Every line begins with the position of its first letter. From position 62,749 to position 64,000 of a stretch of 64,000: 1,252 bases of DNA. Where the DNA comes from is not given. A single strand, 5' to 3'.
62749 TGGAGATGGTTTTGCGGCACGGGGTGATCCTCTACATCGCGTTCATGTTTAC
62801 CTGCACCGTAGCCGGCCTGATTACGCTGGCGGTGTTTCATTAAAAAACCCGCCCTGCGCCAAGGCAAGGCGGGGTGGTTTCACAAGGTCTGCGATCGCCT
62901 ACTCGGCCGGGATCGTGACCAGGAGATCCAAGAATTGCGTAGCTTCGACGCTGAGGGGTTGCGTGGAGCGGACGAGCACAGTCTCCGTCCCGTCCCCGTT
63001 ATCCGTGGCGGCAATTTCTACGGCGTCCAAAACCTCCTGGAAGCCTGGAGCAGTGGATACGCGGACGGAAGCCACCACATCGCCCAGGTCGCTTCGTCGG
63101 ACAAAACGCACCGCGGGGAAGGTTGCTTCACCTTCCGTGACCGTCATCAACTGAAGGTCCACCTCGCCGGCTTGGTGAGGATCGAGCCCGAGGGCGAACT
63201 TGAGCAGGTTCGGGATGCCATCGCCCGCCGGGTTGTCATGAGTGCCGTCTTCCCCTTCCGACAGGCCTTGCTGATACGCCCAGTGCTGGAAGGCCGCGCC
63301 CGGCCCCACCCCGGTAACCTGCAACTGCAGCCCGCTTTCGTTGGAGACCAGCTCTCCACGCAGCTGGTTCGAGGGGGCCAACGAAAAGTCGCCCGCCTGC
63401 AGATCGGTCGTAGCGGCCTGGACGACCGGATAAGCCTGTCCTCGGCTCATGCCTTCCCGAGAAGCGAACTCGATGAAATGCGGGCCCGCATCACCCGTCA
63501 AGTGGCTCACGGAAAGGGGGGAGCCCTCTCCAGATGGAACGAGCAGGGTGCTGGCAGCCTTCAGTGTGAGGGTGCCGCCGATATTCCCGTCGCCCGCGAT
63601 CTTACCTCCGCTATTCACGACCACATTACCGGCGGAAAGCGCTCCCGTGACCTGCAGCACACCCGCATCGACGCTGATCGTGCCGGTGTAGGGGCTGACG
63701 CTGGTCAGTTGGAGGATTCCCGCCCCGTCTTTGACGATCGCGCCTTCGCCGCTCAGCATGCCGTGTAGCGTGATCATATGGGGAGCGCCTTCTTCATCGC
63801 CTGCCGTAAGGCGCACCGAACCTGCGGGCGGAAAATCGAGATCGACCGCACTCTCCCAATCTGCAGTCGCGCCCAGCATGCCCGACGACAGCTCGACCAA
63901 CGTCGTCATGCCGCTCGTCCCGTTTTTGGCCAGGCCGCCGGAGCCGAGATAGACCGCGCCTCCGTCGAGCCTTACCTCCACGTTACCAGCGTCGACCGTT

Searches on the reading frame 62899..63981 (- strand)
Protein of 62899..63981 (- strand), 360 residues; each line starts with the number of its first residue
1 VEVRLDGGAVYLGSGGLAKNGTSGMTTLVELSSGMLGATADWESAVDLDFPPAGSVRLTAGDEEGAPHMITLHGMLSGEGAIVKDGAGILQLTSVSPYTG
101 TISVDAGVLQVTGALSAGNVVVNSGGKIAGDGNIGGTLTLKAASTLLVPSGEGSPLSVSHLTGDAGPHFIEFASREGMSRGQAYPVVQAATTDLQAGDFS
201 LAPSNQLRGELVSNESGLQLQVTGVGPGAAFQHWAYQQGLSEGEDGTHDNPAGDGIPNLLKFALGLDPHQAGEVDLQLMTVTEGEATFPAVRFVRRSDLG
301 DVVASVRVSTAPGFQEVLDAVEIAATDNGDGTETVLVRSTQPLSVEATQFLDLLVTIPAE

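Call 48: search_protein_families(library=pfam, max_evalue=0.0001, proteins=[window:62899-63981:-])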
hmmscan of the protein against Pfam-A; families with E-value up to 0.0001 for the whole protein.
window:62899-63981:- (360 aa): 1 family
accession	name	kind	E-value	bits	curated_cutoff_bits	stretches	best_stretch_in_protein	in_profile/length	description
PF12951.13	PATR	-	9.6e-07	29.2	27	1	83-111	2-30/30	Passenger-associated-transport-repeat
